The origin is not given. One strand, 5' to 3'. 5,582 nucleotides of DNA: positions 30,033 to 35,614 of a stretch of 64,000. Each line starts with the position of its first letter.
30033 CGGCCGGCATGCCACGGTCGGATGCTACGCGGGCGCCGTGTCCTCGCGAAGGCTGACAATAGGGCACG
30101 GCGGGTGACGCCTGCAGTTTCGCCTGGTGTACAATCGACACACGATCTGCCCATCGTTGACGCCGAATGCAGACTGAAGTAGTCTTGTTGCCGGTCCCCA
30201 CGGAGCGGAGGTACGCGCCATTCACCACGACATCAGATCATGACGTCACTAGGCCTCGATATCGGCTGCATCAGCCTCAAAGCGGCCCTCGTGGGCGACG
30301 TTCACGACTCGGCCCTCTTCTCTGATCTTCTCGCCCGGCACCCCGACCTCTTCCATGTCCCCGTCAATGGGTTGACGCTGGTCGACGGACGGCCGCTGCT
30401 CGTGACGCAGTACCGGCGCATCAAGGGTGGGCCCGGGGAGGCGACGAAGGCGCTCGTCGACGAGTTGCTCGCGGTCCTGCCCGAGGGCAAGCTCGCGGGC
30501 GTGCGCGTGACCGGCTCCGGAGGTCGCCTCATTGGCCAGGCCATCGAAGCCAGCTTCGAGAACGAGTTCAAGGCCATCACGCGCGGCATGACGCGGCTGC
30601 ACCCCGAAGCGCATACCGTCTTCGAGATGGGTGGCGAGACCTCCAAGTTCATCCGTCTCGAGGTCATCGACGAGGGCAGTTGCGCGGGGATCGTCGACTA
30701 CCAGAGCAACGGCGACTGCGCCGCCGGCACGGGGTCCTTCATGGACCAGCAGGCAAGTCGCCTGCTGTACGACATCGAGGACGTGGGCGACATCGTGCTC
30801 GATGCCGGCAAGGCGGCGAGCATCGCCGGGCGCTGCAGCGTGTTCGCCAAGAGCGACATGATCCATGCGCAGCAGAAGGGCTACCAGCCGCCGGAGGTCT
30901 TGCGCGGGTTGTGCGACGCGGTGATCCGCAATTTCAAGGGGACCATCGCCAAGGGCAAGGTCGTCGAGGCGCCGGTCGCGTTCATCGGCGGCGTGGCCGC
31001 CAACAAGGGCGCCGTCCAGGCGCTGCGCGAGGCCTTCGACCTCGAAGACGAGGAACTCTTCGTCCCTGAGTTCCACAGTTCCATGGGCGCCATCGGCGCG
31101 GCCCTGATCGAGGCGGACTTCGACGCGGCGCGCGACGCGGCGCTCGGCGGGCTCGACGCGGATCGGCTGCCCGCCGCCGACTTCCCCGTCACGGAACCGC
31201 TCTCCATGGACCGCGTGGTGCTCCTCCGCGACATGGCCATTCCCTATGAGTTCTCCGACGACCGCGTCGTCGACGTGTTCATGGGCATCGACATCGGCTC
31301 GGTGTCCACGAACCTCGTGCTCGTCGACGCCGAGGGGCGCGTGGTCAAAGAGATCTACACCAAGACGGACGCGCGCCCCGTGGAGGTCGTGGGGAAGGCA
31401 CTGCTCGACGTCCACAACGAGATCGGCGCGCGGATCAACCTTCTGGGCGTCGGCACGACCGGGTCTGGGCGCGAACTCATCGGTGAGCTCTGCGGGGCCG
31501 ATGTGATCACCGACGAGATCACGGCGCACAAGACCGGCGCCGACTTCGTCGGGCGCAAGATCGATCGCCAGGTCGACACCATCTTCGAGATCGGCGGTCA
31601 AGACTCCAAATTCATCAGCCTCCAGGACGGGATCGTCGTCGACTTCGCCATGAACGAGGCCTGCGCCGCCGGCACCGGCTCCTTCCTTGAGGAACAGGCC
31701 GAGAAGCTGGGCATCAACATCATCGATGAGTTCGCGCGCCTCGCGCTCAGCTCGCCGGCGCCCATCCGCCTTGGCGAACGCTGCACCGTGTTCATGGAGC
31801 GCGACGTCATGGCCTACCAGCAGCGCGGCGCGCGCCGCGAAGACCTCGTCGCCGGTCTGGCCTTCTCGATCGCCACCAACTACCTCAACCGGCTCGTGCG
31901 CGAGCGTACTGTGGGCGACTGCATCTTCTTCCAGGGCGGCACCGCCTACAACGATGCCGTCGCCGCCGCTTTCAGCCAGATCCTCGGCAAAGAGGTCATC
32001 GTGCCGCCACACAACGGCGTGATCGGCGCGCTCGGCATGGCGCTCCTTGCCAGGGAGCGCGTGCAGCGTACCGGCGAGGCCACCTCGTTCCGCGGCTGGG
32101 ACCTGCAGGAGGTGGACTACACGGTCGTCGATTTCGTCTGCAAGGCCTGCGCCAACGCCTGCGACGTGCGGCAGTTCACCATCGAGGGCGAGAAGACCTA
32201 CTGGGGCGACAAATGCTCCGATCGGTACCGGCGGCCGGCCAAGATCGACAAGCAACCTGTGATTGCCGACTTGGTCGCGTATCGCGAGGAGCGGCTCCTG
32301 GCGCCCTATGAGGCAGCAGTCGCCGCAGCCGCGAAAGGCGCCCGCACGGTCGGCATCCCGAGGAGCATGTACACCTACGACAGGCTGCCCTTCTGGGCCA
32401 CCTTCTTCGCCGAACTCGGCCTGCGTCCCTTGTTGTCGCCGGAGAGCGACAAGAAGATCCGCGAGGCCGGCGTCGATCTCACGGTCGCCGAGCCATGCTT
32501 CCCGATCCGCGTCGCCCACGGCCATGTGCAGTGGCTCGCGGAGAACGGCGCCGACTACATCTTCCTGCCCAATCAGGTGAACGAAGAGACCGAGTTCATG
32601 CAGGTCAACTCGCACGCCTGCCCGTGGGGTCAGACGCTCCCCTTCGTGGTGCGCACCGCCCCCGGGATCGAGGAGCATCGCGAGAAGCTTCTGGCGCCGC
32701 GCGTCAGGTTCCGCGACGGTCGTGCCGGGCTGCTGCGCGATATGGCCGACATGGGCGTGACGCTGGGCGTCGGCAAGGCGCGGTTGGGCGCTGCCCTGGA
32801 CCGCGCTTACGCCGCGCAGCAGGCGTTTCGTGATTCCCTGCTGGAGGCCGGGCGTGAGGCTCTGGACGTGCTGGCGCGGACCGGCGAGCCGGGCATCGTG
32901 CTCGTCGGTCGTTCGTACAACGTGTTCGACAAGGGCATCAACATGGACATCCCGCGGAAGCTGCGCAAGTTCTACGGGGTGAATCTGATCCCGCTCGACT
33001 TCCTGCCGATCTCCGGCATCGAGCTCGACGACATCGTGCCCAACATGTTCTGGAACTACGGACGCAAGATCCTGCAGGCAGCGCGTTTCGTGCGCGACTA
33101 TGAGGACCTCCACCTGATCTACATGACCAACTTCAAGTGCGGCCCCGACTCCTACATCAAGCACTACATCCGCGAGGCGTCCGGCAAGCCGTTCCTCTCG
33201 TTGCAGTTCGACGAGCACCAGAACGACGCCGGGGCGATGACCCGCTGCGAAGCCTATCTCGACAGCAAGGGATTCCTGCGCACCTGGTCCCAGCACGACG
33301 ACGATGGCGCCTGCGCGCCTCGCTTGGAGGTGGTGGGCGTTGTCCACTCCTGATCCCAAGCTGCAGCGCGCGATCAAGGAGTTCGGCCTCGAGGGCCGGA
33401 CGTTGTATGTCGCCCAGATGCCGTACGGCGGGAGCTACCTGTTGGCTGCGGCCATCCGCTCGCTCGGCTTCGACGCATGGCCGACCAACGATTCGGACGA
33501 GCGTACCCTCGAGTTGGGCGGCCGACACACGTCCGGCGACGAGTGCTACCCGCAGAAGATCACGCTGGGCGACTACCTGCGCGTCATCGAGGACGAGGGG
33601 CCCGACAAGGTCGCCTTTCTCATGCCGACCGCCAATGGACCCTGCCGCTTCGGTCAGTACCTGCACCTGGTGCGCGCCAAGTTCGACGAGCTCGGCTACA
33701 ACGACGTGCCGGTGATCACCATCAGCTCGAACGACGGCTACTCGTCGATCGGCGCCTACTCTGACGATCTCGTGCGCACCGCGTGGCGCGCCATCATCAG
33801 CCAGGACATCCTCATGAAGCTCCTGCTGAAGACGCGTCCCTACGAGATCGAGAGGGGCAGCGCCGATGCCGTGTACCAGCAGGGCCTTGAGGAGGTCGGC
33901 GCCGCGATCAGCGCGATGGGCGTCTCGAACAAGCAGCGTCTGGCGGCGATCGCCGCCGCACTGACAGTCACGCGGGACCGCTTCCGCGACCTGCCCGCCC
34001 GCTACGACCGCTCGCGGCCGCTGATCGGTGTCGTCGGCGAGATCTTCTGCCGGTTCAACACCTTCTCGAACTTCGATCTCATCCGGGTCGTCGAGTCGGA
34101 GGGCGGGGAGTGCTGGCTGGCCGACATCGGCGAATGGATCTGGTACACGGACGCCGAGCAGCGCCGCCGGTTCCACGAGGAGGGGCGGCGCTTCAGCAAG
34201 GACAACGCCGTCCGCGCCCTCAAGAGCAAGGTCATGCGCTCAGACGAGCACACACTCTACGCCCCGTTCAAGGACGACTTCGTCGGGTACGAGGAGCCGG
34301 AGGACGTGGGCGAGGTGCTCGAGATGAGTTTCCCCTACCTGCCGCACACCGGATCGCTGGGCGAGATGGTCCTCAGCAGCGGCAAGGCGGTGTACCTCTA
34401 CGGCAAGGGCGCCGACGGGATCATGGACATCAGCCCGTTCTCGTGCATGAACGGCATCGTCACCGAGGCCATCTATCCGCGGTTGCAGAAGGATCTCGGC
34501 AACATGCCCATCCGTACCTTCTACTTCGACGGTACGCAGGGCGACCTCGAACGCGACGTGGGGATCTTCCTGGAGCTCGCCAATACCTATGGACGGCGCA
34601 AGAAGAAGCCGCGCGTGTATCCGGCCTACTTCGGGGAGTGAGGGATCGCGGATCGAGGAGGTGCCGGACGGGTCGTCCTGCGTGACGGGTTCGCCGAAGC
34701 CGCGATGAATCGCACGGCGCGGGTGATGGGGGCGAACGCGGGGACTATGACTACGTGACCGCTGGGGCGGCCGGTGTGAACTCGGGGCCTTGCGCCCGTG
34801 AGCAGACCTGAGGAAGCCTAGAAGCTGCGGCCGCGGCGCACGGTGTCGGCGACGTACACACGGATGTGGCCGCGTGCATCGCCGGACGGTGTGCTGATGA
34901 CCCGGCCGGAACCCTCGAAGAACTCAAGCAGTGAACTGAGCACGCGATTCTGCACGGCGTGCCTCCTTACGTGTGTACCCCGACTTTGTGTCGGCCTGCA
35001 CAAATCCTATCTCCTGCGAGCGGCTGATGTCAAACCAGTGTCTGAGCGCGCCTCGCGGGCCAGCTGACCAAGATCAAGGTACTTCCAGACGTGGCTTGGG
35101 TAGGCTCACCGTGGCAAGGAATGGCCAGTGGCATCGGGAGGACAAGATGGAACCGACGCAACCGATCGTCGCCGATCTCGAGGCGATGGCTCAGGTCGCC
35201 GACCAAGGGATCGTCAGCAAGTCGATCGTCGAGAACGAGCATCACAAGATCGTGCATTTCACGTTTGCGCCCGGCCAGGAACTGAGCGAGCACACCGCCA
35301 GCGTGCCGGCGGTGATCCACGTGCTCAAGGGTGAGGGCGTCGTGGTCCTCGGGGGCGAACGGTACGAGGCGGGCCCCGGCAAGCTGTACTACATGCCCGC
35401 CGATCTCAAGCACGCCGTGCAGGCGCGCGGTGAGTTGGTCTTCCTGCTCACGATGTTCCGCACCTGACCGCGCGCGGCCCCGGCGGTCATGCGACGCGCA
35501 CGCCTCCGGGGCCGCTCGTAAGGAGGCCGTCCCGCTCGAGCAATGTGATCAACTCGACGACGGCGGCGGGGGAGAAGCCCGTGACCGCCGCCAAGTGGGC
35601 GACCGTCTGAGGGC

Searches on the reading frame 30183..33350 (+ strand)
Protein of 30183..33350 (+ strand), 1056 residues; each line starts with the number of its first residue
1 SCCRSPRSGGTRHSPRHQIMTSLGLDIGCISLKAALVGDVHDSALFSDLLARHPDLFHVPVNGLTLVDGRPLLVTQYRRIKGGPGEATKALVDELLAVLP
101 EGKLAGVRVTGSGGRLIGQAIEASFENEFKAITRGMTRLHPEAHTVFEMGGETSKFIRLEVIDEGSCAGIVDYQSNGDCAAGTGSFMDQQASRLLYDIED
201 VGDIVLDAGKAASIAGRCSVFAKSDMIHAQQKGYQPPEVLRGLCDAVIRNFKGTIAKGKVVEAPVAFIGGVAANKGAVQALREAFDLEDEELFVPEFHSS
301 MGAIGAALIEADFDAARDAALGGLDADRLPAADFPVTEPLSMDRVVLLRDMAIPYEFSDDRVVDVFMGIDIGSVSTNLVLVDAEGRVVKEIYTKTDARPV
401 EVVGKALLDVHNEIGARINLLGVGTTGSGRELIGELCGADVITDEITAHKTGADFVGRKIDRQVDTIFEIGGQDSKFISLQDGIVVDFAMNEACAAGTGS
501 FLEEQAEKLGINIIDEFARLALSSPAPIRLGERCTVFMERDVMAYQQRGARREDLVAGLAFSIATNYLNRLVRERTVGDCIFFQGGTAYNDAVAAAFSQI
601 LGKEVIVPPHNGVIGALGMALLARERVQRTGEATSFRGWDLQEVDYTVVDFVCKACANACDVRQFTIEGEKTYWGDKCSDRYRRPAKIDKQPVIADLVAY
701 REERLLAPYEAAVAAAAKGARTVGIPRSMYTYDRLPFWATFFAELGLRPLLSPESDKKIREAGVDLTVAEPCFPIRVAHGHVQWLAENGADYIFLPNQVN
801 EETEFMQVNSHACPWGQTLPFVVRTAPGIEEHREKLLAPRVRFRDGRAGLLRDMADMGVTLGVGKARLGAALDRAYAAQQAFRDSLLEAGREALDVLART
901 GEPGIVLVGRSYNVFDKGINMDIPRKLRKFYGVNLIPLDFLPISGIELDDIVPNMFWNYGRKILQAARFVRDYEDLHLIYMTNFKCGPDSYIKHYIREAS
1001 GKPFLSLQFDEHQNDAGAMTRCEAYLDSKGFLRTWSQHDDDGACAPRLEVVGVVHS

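Call 29: search_protein_families(library=pfam, proteins=[window:30183-33350:+], max_evalue=0.00001)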
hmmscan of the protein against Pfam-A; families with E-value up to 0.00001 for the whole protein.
window:30183-33350:+ (1056 aa): 2 families
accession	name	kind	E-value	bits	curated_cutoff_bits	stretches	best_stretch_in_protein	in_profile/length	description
PF01869.26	BcrAD_BadFG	-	4.8e-68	230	31.5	2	368-623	2-271/271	BadF/BadG/BcrA/BcrD ATPase family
PF09989.15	DUF2229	-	1.4e-56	192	29.4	1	722-940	1-217/218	CoA enzyme activase uncharacterised domain (DUF2229)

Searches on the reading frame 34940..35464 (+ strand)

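Call 33: search_protein_families(library=pfam, proteins=[window:34940-35464:+], max_evalue=0.0001)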
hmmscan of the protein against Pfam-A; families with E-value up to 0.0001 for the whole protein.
window:34940-35464:+ (175 aa): 2 families
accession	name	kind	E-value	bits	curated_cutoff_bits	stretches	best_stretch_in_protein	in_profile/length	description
PF07883.17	Cupin_2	-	1.5e-12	47.5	27.2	1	106-169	2-67/70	Cupin domain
PF02311.25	AraC_binding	-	3.3e-06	27.3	21.1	1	111-165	12-66/135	AraC-like ligand binding domain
